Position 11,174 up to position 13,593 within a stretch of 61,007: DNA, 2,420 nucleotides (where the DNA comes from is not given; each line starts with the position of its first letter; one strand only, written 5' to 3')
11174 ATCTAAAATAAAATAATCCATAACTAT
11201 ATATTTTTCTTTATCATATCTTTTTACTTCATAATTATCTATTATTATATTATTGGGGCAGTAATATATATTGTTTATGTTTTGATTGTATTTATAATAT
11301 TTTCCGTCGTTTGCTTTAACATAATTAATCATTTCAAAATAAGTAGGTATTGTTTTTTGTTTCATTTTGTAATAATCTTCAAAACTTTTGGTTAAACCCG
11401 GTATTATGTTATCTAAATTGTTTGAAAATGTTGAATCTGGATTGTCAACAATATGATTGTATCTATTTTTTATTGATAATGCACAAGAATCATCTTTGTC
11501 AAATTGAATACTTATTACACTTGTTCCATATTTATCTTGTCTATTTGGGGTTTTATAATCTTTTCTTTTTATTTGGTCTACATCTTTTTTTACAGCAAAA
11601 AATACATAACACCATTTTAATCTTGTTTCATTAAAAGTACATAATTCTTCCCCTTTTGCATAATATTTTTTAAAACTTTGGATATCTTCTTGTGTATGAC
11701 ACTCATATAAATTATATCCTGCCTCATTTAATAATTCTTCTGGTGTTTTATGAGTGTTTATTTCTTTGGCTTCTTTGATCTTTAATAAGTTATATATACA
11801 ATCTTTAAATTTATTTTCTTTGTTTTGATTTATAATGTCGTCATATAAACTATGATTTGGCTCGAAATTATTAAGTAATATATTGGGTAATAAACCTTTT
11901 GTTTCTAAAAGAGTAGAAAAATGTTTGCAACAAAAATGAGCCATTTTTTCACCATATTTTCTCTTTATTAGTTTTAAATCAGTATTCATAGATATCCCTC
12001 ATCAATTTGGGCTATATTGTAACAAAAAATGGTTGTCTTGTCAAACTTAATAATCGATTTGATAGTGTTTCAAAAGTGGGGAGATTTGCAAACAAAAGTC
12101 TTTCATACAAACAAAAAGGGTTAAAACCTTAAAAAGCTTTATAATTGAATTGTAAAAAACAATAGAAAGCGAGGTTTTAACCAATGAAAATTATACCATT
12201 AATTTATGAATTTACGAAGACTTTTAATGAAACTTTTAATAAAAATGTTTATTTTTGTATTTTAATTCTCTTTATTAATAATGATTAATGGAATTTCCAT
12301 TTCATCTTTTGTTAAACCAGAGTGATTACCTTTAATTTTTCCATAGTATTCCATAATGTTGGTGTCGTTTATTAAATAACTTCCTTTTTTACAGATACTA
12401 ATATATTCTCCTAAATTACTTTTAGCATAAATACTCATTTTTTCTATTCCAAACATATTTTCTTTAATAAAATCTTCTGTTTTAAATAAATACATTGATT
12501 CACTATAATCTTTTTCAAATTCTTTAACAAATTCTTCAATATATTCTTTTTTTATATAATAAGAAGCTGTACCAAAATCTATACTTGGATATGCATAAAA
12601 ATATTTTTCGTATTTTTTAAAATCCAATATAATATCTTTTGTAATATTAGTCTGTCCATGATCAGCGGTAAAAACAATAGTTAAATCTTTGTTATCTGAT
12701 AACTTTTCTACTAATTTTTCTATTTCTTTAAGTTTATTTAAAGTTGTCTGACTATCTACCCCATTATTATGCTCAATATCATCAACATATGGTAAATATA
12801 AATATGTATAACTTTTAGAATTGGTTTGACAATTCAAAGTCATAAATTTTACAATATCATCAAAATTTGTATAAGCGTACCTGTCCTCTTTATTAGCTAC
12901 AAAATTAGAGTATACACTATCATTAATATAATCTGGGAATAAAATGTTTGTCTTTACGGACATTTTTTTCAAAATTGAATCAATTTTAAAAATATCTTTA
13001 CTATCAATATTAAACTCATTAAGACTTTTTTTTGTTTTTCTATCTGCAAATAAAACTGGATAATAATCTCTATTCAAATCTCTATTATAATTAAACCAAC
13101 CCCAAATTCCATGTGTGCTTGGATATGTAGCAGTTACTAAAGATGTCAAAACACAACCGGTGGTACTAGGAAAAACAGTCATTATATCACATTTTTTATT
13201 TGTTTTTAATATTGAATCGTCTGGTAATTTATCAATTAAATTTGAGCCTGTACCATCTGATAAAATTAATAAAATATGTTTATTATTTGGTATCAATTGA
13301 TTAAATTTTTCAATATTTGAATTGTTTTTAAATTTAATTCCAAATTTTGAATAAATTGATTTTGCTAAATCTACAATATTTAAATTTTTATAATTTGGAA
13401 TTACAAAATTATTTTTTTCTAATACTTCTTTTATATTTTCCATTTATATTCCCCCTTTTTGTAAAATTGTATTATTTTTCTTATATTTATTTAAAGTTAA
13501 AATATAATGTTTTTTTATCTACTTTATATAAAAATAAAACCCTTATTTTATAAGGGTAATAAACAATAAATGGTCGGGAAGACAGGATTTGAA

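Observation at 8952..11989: Tandem cytoplasmic unknown-domain + variable-LRR proteins: candidate intracellular receptor or effector system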

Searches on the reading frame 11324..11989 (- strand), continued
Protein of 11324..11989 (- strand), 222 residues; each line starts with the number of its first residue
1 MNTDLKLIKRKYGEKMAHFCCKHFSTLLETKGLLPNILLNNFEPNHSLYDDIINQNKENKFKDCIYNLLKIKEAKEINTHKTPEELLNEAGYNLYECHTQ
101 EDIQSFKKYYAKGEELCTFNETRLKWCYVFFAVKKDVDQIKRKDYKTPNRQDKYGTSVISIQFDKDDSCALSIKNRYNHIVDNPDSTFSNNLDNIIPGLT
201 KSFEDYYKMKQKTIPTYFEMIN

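Call 94: search_protein_families(library=phrogs, proteins=[L115:52-1356:+, L115:1382-1954:+, L115:1957-3510:+, L115:3513-8000:+, L115:10800-14249:+, L084:3725-5212:+, L084:5601-6482:+, L084:6530-7669:+, L084:7791-9527:+, L084:11269-11922:+], max_evalue=0.001)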
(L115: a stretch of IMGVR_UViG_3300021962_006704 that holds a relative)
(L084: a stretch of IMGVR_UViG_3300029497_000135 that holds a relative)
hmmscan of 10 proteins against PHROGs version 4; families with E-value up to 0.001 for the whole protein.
L115:52-1356:+ (434 aa): 1 family
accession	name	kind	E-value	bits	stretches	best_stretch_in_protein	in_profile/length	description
phrog_18548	-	unknown function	3.2e-13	51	1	253-372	2-118/241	-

L115:1382-1954:+ (190 aa): 1 family
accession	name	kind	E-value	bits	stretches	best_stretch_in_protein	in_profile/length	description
phrog_12672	-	unknown function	0.00082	20.7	0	51-118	9-77/89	-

L115:1957-3510:+ (517 aa): 0 families

L115:3513-8000:+ (1496 aa): 0 families

L115:10800-14249:+ (1149 aa): 0 families

L084:3725-5212:+ (495 aa): 5 families
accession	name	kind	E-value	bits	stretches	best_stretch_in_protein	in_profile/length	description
phrog_116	-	other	1.2e-52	180.3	1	155-490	191-498/779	DNA methyltransferase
phrog_363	-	other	2e-31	110.4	1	158-369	40-239/327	DNA methyltransferase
phrog_5999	-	other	7.5e-08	33.4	1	216-263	49-99/109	DNA methyltransferase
phrog_23910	-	unknown function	9.7e-05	23.4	0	405-485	10-98/99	-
phrog_757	-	other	0.00097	19.3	0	164-284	7-127/247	DNA methyltransferase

L084:5601-6482:+ (293 aa): 0 families

L084:6530-7669:+ (379 aa): 1 family
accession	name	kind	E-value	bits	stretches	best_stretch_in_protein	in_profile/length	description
phrog_674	-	unknown function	2.1e-19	71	1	25-311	12-300/312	-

L084:7791-9527:+ (578 aa): 0 families

L084:11269-11922:+ (217 aa): 0 families

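Call 101: search_protein_families(library=pfam, proteins=[L039:12121-13455:+, L115:3513-8000:+, L115:10800-14249:+, L084:5601-6482:+, L084:6530-7669:+], max_evalue=0.01)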
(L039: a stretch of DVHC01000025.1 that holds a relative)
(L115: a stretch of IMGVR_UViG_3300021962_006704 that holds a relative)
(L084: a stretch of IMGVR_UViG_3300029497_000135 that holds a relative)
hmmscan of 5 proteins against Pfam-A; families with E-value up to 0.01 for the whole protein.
L039:12121-13455:+ (444 aa): 2 families
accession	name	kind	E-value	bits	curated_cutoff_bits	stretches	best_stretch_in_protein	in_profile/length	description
PF13635.12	DUF4143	-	4.6e-29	101.7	28.1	1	227-390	1-160/160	Domain of unknown function (DUF4143)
PF13173.12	AAA_14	-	1.1e-22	80.9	27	1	22-155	3-129/129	AAA domain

L115:3513-8000:+ (1496 aa): 0 families

L115:10800-14249:+ (1149 aa): 0 families

L084:5601-6482:+ (293 aa): 1 family
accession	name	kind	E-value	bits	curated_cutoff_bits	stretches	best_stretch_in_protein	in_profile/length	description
PF18941.5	DUF5688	-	4.9e-77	259.8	34.5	1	6-283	3-289/290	Family of unknown function (DUF5688)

L084:6530-7669:+ (379 aa): 1 family
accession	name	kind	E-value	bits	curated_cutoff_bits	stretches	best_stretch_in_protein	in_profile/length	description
PF07083.16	DUF1351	-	1.2e-12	48.5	27.8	1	26-236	2-209/210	Protein of unknown function (DUF1351)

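Call 106: search_protein_families(library=phrogs, proteins=[L117:247-2055:+, L117:13298-14080:+, L117:14143-15369:+, L123:448-1272:+, L123:1287-3170:+, L123:15354-16499:-, L124:643-1455:+, L124:1474-3036:+, L123:14237-14764:-, L117:2076-6500:+], max_evalue=0.001)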
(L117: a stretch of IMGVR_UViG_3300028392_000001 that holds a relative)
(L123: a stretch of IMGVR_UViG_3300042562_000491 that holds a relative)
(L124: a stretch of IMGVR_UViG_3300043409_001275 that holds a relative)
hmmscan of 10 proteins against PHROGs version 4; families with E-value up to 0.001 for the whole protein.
L117:247-2055:+ (602 aa): 0 families

L117:13298-14080:+ (260 aa): 0 families

L117:14143-15369:+ (408 aa): 0 families

L123:448-1272:+ (274 aa): 1 family
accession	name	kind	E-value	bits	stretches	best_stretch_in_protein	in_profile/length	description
phrog_13764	-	head and packaging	8.4e-14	53.1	1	6-180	8-168/239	virion structural protein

L123:1287-3170:+ (627 aa): 1 family
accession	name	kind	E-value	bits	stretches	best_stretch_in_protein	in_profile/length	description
phrog_35506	-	unknown function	2.3e-19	70.5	1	7-416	6-404/558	-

L123:15354-16499:- (381 aa): 2 families
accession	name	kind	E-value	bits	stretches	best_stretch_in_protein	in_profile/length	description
phrog_62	-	DNA, RNA and nucleotide metabolism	2.8e-50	171.9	1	1-372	716-1128/1881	DNA helicase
phrog_16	-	DNA, RNA and nucleotide metabolism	3.7e-06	26.4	1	4-121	300-430/986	DNA helicase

L124:643-1455:+ (270 aa): 0 families

L124:1474-3036:+ (520 aa): 0 families

L123:14237-14764:- (175 aa): 0 families

L117:2076-6500:+ (1475 aa): 0 families

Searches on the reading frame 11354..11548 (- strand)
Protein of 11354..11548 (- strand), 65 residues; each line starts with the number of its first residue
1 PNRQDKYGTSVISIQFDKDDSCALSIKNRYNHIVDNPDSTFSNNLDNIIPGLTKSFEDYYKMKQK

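Call 116: search_solved_structures(query=A5, max_evalue=10, show_alignments=3)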
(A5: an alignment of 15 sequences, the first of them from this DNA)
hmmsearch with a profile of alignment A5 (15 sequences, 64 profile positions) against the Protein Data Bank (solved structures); distinct sequences matched with E-value up to 10: 4.
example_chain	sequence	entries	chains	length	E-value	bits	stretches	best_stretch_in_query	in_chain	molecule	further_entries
8xi2_d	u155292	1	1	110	0.062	16.3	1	3-57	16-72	Small nuclear ribonucleoprotein Sm D2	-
2pso_A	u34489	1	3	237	0.38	13.8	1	24-57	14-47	StAR-related lipid transfer protein 13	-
8ht3_A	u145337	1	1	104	0.46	13.5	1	21-48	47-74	New Antigen Receptor variable domain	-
7vlx_Z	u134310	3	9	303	1.1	12.4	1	38-54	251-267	PTS mannose family transporter subunit IID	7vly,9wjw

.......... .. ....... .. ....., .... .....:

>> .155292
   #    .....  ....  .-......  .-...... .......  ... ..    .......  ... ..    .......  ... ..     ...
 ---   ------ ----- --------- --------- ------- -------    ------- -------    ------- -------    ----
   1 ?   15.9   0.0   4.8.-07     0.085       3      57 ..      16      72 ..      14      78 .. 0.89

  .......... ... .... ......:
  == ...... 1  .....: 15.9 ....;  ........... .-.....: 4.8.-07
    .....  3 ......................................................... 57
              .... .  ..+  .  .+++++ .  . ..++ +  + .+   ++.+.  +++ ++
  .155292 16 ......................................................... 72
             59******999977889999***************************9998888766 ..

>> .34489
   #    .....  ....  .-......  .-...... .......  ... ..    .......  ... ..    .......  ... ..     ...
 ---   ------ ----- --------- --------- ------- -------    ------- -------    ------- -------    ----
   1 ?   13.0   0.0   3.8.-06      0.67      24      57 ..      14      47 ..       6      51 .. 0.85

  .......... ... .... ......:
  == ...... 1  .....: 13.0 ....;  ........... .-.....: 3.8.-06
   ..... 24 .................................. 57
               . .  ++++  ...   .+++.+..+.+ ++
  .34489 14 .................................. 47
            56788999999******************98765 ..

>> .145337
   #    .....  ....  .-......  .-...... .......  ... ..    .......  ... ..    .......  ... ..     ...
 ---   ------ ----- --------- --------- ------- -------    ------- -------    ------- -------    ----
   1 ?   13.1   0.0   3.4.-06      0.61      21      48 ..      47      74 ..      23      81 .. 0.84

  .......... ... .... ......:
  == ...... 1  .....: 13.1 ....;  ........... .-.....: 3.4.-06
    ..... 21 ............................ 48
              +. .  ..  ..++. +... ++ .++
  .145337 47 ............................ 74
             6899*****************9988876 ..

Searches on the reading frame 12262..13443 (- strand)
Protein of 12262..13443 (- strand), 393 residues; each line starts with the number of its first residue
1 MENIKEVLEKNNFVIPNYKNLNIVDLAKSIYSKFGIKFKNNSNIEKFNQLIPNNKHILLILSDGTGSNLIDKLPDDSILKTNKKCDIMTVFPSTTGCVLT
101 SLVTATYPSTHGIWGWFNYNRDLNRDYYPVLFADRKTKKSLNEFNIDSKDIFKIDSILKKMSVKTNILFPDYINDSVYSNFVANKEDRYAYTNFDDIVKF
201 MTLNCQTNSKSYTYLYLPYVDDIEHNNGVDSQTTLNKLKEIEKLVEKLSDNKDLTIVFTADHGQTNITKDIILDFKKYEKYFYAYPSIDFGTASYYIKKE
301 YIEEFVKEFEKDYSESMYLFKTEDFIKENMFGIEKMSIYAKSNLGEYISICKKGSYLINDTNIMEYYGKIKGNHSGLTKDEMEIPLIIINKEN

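Call 101: search_protein_families(library=pfam, proteins=[window:12262-13443:-], max_evalue=0.01)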
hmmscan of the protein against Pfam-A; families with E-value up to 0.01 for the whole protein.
window:12262-13443:- (393 aa): 1 family
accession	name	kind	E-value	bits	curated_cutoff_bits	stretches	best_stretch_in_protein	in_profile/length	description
PF01663.27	Phosphodiest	-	5.5e-17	62.8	23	1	58-277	2-234/342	Type I phosphodiesterase / nucleotide pyrophosphatase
